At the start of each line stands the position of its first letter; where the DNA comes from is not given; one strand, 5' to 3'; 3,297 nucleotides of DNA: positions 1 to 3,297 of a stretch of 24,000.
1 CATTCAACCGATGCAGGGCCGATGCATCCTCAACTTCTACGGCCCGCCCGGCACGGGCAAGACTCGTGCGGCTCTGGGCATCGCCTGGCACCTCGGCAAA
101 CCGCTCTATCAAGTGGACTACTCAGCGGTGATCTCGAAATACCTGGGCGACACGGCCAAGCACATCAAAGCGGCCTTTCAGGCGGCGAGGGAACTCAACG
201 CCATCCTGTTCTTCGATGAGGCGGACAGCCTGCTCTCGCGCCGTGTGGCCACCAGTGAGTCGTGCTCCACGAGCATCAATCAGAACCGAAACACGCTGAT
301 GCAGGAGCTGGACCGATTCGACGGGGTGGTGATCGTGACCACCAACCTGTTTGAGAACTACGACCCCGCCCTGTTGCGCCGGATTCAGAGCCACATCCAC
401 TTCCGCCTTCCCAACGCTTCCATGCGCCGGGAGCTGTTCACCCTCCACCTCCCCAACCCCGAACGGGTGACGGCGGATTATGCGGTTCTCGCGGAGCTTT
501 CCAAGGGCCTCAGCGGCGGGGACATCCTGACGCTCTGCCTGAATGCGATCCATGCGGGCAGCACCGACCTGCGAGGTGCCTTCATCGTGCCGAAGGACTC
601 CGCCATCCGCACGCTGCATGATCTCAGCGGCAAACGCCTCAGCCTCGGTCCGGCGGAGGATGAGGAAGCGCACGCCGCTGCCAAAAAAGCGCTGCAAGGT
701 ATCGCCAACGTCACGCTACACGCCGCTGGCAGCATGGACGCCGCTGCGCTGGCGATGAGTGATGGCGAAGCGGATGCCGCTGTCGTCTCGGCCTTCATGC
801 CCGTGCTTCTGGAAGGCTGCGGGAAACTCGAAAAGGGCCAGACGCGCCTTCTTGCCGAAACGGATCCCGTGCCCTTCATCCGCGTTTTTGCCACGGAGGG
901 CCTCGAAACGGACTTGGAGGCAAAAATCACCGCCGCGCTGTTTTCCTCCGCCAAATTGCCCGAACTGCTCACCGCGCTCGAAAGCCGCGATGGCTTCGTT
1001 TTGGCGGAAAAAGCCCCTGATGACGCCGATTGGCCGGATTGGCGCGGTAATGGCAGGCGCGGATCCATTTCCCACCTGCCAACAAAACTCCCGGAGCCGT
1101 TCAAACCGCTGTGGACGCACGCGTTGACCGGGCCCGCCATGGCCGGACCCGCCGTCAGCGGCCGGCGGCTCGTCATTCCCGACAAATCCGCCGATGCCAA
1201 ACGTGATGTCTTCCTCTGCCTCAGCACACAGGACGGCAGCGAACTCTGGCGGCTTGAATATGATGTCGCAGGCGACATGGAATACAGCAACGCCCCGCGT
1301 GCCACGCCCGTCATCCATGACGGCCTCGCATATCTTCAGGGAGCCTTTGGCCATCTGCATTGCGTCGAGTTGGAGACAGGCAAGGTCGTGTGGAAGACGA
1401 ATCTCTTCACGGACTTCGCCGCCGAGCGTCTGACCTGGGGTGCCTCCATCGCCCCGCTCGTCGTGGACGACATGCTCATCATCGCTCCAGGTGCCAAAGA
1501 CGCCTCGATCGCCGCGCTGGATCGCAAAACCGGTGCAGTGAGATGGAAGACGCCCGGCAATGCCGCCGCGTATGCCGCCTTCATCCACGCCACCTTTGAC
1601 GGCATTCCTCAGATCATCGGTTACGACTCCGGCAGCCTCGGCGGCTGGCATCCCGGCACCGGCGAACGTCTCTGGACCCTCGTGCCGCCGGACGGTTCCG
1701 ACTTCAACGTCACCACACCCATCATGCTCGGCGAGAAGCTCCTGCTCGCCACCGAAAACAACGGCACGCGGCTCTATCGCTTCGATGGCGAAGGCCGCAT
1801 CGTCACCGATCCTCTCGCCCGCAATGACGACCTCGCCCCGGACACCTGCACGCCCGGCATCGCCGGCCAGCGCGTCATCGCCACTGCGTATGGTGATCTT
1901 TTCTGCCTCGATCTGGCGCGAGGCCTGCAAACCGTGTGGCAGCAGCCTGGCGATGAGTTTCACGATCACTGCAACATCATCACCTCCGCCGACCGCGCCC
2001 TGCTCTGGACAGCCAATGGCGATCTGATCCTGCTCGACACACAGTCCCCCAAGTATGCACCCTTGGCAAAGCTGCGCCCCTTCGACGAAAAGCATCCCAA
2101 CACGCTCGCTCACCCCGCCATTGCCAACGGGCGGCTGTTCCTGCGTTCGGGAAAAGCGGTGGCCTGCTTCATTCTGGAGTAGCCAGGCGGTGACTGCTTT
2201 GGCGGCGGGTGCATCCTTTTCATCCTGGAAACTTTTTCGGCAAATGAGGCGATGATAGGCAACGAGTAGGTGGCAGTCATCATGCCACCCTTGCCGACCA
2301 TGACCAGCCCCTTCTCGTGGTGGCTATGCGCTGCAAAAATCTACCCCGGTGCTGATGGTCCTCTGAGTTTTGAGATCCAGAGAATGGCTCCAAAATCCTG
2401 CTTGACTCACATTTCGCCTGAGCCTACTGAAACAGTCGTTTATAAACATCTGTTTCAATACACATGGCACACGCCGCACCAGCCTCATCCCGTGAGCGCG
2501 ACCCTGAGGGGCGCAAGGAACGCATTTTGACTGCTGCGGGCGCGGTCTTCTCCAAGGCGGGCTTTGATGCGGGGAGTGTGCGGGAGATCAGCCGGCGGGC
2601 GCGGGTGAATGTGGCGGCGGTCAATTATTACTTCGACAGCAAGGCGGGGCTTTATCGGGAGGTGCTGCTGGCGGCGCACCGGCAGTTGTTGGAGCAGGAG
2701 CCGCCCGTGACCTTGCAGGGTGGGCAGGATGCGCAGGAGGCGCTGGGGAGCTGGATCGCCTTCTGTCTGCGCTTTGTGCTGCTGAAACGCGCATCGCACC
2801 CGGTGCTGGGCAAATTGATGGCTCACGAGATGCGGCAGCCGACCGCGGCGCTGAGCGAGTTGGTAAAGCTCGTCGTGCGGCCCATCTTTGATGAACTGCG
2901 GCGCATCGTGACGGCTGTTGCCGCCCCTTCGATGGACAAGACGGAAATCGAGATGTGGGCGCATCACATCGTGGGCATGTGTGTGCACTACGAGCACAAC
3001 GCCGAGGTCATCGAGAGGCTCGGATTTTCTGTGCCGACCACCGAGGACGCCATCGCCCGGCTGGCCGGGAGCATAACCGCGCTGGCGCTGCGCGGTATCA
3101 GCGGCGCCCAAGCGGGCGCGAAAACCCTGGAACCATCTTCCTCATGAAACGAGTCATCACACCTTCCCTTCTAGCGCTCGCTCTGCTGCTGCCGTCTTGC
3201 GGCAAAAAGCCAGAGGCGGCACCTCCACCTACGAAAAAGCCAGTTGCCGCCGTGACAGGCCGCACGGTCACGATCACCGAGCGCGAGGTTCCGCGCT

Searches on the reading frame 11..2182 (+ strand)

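Call 9: search_protein_families(library=pfam, proteins=[window:11-2182:+], max_evalue=0.001)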
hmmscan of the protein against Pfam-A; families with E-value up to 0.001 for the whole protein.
window:11-2182:+ (723 aa): 7 families
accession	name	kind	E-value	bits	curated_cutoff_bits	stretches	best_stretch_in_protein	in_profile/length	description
PF00004.35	AAA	-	5.6e-27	95.2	21.2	1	9-132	3-130/131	ATPase family associated with various cellular activities (AAA)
PF13360.13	PQQ_2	-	4.2e-19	69.6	27.6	1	403-644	7-232/233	Outer membrane protein assembly factor BamB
PF12974.12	Phosphonate-bd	-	7.1e-19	68.6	27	1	181-334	79-239/242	ABC transporter, phosphonate, periplasmic substrate-binding protein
PF01011.28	PQQ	-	8.9e-07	28.4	26.7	1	436-523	486-583/595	Glucose/ethanol/alcohol dehydrogenase, beta-propeller domain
PF13570.13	Beta-prop_ACSF4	-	1.5e-06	28.3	133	1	400-680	30-292/329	Beta-alanine-activating enzyme, beta-propeller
PF09084.16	NMT1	-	0.00018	21.9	20.5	1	190-262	76-151/216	NMT1/THI5 like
PF16868.10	NMT1_3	-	0.00068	19.8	27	0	191-265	95-172/289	NMT1-like family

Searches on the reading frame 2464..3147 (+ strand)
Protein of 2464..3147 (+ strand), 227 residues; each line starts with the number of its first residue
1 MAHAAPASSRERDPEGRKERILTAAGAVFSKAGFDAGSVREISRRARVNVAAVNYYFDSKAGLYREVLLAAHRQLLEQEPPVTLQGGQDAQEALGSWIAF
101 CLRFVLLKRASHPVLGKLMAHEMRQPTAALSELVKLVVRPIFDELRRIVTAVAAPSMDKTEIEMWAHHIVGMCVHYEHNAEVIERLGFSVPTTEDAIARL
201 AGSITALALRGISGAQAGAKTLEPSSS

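Call 9: search_protein_families(library=pfam, proteins=[window:2464-3147:+], max_evalue=0.001)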
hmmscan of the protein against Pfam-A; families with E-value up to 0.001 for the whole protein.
window:2464-3147:+ (227 aa): 2 families
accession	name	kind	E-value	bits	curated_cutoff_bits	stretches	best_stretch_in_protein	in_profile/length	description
PF09209.16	CecR_C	-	1.4e-17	64.3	24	1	99-212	10-125/125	HTH-type transcriptional dual regulator CecR, C-terminal domain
PF00440.29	TetR_N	-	2.7e-13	49.9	24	1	21-67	1-47/47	Bacterial regulatory proteins, tetR family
